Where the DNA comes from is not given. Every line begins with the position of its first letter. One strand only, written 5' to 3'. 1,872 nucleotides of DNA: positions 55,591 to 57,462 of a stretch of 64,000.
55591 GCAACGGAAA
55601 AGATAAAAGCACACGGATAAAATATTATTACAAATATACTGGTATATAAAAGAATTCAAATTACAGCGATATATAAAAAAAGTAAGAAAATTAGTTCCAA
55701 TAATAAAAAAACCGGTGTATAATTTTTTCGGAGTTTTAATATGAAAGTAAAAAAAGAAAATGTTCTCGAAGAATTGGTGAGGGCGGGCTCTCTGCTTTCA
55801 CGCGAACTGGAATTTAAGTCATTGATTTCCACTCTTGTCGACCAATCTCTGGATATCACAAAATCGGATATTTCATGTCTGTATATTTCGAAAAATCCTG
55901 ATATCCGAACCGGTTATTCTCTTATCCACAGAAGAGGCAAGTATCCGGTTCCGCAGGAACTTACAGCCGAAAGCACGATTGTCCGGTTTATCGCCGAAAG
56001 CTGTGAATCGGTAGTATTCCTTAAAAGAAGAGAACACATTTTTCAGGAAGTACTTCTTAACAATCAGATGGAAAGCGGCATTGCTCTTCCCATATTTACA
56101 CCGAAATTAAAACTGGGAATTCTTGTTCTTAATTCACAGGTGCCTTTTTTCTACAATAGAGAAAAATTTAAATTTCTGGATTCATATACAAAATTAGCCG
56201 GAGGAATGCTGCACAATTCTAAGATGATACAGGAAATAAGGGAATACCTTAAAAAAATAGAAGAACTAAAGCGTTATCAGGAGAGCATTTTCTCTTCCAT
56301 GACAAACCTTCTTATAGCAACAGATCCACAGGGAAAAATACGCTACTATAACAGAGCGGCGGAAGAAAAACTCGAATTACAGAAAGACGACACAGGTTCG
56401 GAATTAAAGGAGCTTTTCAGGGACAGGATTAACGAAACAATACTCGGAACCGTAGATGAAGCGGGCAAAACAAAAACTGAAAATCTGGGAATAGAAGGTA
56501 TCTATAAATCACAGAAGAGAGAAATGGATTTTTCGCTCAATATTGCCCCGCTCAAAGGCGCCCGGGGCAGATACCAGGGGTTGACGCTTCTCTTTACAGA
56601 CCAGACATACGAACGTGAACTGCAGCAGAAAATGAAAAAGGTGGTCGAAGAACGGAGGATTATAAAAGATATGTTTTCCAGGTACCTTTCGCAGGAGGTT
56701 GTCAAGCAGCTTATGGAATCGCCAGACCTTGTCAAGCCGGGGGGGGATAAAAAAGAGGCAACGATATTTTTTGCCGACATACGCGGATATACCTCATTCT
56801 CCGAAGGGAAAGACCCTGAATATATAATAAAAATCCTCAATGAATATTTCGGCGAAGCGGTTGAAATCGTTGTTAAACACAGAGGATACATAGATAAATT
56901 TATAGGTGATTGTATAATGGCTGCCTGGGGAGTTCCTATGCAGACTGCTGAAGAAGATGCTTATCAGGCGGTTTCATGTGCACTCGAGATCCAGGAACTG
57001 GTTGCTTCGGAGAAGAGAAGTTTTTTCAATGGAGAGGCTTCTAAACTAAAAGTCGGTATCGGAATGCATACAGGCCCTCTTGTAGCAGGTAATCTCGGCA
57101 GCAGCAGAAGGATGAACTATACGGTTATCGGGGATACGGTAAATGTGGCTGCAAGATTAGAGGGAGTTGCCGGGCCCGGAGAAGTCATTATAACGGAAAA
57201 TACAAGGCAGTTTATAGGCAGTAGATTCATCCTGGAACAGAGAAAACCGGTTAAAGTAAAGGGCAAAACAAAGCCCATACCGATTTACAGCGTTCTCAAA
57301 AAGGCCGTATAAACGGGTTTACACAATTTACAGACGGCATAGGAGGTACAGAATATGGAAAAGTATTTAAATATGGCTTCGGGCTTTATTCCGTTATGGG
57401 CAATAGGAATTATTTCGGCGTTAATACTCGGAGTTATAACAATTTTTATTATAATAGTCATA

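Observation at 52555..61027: Fatty-acid synthesis cluster interrupted and inverted by a GAF/PAS-cyclase and HEAT-repeat gene pair, with no acpP between fabG and fabF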

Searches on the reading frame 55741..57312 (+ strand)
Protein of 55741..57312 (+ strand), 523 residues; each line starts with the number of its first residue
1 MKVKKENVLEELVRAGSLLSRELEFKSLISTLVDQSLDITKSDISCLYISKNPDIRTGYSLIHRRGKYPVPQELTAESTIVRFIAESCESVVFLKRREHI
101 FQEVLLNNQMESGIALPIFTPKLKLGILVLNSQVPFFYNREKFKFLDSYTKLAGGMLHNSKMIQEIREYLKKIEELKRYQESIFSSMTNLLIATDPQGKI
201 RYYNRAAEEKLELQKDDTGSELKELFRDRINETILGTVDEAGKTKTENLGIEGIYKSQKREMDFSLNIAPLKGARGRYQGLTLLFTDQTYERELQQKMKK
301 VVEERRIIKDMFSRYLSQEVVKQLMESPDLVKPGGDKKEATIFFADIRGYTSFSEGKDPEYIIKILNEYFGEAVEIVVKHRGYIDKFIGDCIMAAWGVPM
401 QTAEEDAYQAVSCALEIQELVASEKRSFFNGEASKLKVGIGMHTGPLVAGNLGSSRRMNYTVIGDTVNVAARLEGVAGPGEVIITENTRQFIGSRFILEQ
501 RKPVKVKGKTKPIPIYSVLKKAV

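Call 3: search_protein_families(library=pfam, proteins=[window:55741-57312:+])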
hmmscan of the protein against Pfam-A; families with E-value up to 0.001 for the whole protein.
window:55741-57312:+ (523 aa): 5 families
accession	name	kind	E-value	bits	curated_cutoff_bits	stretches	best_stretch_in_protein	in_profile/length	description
PF00211.25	Guanylate_cyc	-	5.6e-32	111.2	21.9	1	337-511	6-175/183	Adenylate and Guanylate cyclase catalytic domain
PF13596.12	PAS_10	-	7.6e-07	30.2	22.1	1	183-287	4-104/106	PAS domain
PF08448.16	PAS_4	-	2.5e-06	28.1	23.1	1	185-292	2-109/110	PAS fold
PF13426.13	PAS_9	-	3e-05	24.7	27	1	191-289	5-102/103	PAS domain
PF00989.32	PAS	-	0.00029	21.3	22.6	1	181-285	4-110/113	PAS fold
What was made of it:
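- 55741..57312 (+): GAF-PAS class IIIb adenylate cyclase (523 aa, soluble; NOY09575.1). Pfam Guanylate_cyc 111 bits plus PAS (call 3).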

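Call 4: search_protein_families(library=ncbifam, proteins=[window:55741-57312:+])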
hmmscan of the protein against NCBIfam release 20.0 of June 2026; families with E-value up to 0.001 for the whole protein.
window:55741-57312:+ (523 aa): 6 families
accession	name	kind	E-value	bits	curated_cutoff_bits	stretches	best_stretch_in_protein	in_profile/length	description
NF008468.0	PRK11360.1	equivalog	9e-13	47.4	646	1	164-300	254-389/616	two-component system sensor histidine kinase AtoS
TIGR03903.1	TOMM_kin_cyc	equivalog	3.2e-11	41.8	705.75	1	367-519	319-463/1267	TOMM system kinase/cyclase fusion protein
NF033092.0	HK_WalK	equivalog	2.3e-07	29.8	725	1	161-302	241-376/594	cell wall metabolism sensor histidine kinase WalK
NF046044.1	PnpS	equivalog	2.8e-07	29.9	400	1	160-299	37-171/390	two-component system histidine kinase PnpS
NF041552.1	TF_PrdR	equivalog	4.9e-07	28.4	795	1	165-322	120-268/577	sigma-54 dependent transcriptional regulator PrdR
NF011627.0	PRK15053.1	equivalog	0.0004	19.1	656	1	171-215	215-259/552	sensor histidine kinase DpiB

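Call 49: search_solved_structures(query=window:55741-57312:+, max_evalue=0.001, show_alignments=2)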
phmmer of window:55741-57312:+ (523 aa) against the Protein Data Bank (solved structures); distinct sequences matched with E-value up to 0.001: 64 (the best 60 are shown).
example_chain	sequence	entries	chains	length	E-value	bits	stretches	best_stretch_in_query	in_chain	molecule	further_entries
6fht_A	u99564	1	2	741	2.8e-45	158.1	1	308-518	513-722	Bacteriophytochrome,Adenylate cyclase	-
2w01_A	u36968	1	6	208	5.5e-39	137.3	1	331-518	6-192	ADENYLATE CYCLASE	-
3r5g_A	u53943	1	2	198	5.4e-36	127.4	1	337-519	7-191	CyaB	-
1wc0_A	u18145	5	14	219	2.3e-25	92.3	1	338-513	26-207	ADENYLATE CYCLASE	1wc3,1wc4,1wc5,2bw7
1wc1_A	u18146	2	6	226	2.7e-25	92.1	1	338-513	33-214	ADENYLATE CYCLASE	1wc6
9u3p_A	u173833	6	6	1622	3.8e-24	88.4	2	338-509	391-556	Adenylate cyclase type 9,Protein M2-1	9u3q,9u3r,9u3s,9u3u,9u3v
7pd4_A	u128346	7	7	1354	3.8e-23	85.1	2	338-507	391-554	Adenylate cyclase 9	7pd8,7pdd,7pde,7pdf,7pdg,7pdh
6r4o_A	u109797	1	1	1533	4.8e-23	84.7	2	338-507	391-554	Adenylate cyclase 9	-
6r3q_A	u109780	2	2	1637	5.7e-23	84.5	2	338-507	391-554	Adenylate cyclase 9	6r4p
5x4t_A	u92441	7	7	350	1.2e-22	83.4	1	301-518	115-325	Photoactivated adenylyl cyclase | Family 3 adenylate cyclase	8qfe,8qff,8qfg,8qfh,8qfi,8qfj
9f1z_A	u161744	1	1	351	1.2e-22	83.4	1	301-518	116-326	Family 3 adenylate cyclase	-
8sl3_A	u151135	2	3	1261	1.3e-22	83.3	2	341-511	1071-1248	Adenylate cyclase type 5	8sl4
5x4u_A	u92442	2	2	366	1.3e-22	83.3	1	301-518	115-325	Photoactivated adenylyl cyclase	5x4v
4yus_A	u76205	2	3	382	1.5e-22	83.1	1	302-518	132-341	Family 3 adenylate cyclase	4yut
9f1w_A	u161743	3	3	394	1.6e-22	83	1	302-518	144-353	Family 3 adenylate cyclase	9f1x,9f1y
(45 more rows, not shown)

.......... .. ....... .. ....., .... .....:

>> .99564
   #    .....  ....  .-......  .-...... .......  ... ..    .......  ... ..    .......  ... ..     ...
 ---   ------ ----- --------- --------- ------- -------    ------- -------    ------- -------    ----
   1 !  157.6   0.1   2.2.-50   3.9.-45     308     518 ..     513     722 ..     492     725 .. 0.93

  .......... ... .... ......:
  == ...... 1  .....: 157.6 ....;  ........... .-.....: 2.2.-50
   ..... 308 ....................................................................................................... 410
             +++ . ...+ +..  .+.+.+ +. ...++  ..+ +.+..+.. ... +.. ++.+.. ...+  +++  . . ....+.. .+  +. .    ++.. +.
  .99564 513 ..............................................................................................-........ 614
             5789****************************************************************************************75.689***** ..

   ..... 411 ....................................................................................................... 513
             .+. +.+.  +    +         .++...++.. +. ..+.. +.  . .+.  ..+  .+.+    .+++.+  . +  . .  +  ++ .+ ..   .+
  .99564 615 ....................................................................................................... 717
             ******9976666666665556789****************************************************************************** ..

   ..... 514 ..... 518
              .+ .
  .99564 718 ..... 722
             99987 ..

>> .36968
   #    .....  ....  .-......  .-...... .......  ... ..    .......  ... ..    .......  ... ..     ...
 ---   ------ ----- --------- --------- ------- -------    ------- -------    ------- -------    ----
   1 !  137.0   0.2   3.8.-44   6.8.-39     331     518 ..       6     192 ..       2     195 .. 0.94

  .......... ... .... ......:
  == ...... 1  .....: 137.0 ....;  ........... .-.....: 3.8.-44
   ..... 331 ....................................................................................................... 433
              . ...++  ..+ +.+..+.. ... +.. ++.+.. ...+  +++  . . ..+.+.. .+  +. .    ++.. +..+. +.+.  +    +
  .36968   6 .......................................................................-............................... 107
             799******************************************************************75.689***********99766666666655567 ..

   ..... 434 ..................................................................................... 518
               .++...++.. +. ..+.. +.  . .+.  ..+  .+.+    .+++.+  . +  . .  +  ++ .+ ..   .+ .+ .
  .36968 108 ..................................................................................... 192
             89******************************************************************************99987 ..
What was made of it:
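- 55741..57312 (+): The best solved relatives are Cya2, CyaB and CyaC (call 49).
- On Class III nucleotidyl cyclase (adenylate-specific, class IIIb): Solved cyclases match at E down to 3e-45 (call 49).
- Closest known: Class IIIb bacterial adenylate cyclases with N-terminal sensor domains. Same: The catalytic domain is homologous (E 1e-25 to 1e-39, call 49).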

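Call 54: find_homologous_proteins(query=window:55741-57312:+, max_evalue=1e-30)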
Query window:55741-57312:+ (523 aa): 4651 proteins with E <= 1e-30 among 8000 candidates; the best 120 are listed.
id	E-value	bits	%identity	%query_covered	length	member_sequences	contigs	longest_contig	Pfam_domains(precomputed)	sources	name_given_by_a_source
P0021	0.0e+0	1146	100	100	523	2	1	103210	PF13596.13,PF13426.14,PF08448.17,PF00211.26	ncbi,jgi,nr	ncbi:MAG: PAS domain-containing protein [Spirochaetes bacterium]|nr:PAS domain-containing protein [S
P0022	2.4e-269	912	76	100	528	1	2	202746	PF13596.13,PF13426.14,PF00211.26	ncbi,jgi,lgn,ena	-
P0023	2.3e-267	905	77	100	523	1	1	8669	PF13596.13,PF00211.26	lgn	-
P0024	2.6e-266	902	76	100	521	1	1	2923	PF13596.13,PF08448.17,PF00211.26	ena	-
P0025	2.9e-264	895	76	99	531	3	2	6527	PF13596.13,PF00211.26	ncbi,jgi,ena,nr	ncbi:MAG: guanylate cyclase [Spirochaetes bacterium]|nr:MAG: guanylate cyclase [Spirochaetota bacter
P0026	1.2e-228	778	67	100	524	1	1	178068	PF13426.14,PF01590.33,PF08448.17,PF00211.26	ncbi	-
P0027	7.4e-227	772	67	100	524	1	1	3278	PF13426.14,PF00211.26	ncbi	-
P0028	9.6e-226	768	67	98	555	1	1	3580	PF13596.13,PF00211.26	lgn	-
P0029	1.1e-225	768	67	98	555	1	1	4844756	PF00211.26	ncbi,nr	ncbi:MAG: guanylate cyclase [Spirochaetaceae bacterium]|nr:MAG: guanylate cyclase [Spirochaetaceae b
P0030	1.1e-225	768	66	100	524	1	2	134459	PF13426.14,PF13185.13,PF08448.17,PF00211.26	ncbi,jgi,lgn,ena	-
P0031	1.4e-225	768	67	98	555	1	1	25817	PF08448.17,PF00211.26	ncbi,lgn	-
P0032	9.0e-225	765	65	100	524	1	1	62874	PF13596.13,PF00211.26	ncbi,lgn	-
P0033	2.0e-224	764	66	100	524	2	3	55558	PF13596.13,PF13426.14,PF08448.17,PF00211.26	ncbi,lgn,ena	-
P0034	1.2e-223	761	66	99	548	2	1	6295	PF13596.13,PF08448.17,PF00211.26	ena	-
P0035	1.2e-223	761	66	99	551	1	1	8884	PF13426.14,PF08448.17,PF00211.26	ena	-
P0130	2.0e-194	665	59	99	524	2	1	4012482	PF00211.26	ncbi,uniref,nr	ncbi:PAS domain S-box protein [Oceanispirochaeta crateris]|uniref:PAS domain S-box protein n=2 Tax=O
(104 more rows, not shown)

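Call 55: find_encoding_contigs(protein=P0130, flank=10000, max_places=1)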
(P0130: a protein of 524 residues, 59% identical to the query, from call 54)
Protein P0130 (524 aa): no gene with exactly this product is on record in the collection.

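Call 56: find_encoding_contigs(protein=P0029, flank=10000, max_places=1)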
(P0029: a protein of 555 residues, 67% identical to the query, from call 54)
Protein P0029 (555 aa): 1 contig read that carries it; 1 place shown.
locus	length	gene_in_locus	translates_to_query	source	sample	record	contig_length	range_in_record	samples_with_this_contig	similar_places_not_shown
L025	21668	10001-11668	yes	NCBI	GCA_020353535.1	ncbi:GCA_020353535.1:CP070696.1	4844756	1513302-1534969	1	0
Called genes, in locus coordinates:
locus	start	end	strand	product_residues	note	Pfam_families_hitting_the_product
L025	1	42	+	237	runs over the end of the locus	-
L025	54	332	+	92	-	-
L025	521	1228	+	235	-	PF00528:BPD_transp_1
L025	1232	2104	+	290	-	PF00528:BPD_transp_1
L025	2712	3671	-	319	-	PF00389:2-Hacid_dh, PF02826:2-Hacid_dh_C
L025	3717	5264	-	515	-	PF00370:FGGY_N, PF02782:FGGY_C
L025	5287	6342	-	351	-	PF08240:ADH_N, PF00107:ADH_zinc_N, PF13602:ADH_zinc_N_2 (weak)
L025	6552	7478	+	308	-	PF00701:DHDPS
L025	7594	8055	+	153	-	PF04074:DUF386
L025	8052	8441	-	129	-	PF01850:PIN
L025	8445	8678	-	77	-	-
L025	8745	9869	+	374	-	-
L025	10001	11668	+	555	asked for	PF00211:Guanylate_cyc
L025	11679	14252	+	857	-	PF02985:HEAT (faint), PF13513:HEAT_EZ (faint), PF03130:HEAT_PBS (faint), PF13646:HEAT_2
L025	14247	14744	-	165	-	-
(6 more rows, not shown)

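Call 86: predict_structure(alignment_id=A5)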
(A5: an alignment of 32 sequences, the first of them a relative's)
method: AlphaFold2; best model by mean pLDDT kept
length: 523 residues; sequences in the alignment: 32
mean_pLDDT: 68.6   pTM: 0.38
mean pLDDT of the five models: 68.6, 67.0, 64.8, 63.5, 63.2
residues with pLDDT >= 90: 100; 70-90: 201; 50-70: 79; < 50: 143
segments of 3 or more residues with pLDDT < 50: 1-3, 176-187, 297-400, 428-430, 447-463
pLDDT, mean of each block of 10 residues (from residue 1): 57 82 85 92 94 72 94 90 89 93 94 93 88 94 91 84 68 47 45 86 79 86 89 89 83 85 85 76 80 51 29 30 37 27 28 34 43 38 40 41 62 64 56 54 49 34 56 71 80 86 82 87 76
secondary structure, 60 per line:
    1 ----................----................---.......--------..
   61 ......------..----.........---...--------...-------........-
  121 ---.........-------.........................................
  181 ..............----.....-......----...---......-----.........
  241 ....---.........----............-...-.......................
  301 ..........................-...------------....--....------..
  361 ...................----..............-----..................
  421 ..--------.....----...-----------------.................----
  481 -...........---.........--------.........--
elements in order: H5-20 H25-40 E44-50 E59-66 H79-87 E91-93 E112-119 E124-132 H140-188 E189-194 E199-203 H205-210 H222-226 H232-244 E248-256 E261-272 E278-287 H288-326 E343-346 E349-352 H359-379 H384-397 H403-422 H431-435 E440-442 H460-476 E482-485 H486-492 E496-504 E513-521
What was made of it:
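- On GAF domain: AF2 residues 1-170 have pLDDT 82-94 (call 86).
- Tried and rejected: The cyclase catalytic domain modelled poorly as a monomer (pLDDT < 50 for residues 297-400, call 86).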

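Call 88: fold_search(model_id=the predicted structure, library=pdb)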
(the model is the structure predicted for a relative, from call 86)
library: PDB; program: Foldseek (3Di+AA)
matches with E <= 10: 1505; with E <= 0.001: 758
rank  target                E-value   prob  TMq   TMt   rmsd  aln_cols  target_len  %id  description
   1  6fht_B                2.9e-14  1.00  0.28  0.20  27.2       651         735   17  Crystal structure of an artificial phytochrome regulated adenylate/guanylate cyclase in its dark adapted Pr form (released 2018-04-18)
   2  6fht_A                3.6e-14  1.00  0.28  0.21  27.2       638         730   17  Crystal structure of an artificial phytochrome regulated adenylate/guanylate cyclase in its dark adapted Pr form (released 2018-04-18)
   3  4lry_C                7.3e-11  1.00  0.22  0.36  14.9       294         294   17  Crystal Structure of the E.coli DhaR(N)-DhaK(T79L) complex (released 2014-01-29)
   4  8isk_A                7.3e-11  1.00  0.27  0.18  24.0       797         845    9  Pr conformer of Zea mays phytochrome A1 - ZmphyA1-Pr (released 2023-08-09)
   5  9a5d_A                7.3e-11  1.00  0.20  0.17  49.6       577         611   11  Integrative model of WALK-YYCH by crosslinking MS and deep learning (released 2024-09-18)
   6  4lrx_C                1.1e-10  1.00  0.21  0.33  14.9       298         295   18  Crystal Structure of the E.coli DhaR(N)-DhaK complex (released 2014-01-29)
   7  8isi_B                6.4e-10  1.00  0.26  0.17  25.6       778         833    8  Photochromobilin-free form of Arabidopsis thaliana phytochrome A - apo-AtphyA (released 2023-08-09)
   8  8isj_A                1.1e-09  1.00  0.26  0.17  25.8       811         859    8  Pr conformer of Arabidopsis thaliana phytochrome A - AtphyA-Pr (released 2023-08-09)
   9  8f5z_A                1.9e-09  1.00  0.25  0.16  25.1       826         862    8  Composite map of CryoEM structure of Arabidopsis thaliana phytochrome A (released 2023-06-28)
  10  5llx_A                2.0e-09  1.00  0.31  0.25  15.2       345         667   14  Bacteriophytochrome activated diguanylyl cyclase from Idiomarina species A28L with GTP bound (released 2017-03-15)
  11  4lrz_H                2.6e-09  1.00  0.21  0.33  13.9       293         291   17  Crystal Structure of the E.coli DhaR(N)-DhaL complex (released 2014-01-29)
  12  8isi_A                4.3e-09  1.00  0.26  0.17  25.8       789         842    8  Photochromobilin-free form of Arabidopsis thaliana phytochrome A - apo-AtphyA (released 2023-08-09)
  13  8iff_A                6.3e-09  1.00  0.28  0.17  25.5       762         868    8  Cryo-EM structure of Arabidopsis phytochrome A. (released 2023-08-02)
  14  5lly_A                7.1e-09  1.00  0.28  0.28  14.8       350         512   13  Photosensory Module of Bacteriophytochrome linked Diguanylyl Cyclase from Idiomarina species A28L (released 2017-03-15)
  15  5lly_C                7.9e-09  1.00  0.28  0.28  14.5       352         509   12  Photosensory Module of Bacteriophytochrome linked Diguanylyl Cyclase from Idiomarina species A28L (released 2017-03-15)
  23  3ci6_B                1.8e-08  1.00  0.27  0.80   3.0       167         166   17  Crystal structure of the GAF domain from Acinetobacter phosphoenolpyruvate-protein phosphotransferase (released 2008-05-13)
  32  3ci6_A                7.3e-08  1.00  0.27  0.81   3.0       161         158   17  Crystal structure of the GAF domain from Acinetobacter phosphoenolpyruvate-protein phosphotransferase (released 2008-05-13)
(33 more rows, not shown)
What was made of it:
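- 55741..57312 (+): GAF and PAS folds are seen in the AF2 model, with a GAF match to 3ci6 at TM 0.80 (calls 86, 88).
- On GAF domain: Foldseek matches GAF 3ci6 at target TM 0.80-0.81 and rmsd 3.0 over about 165 columns (call 88).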
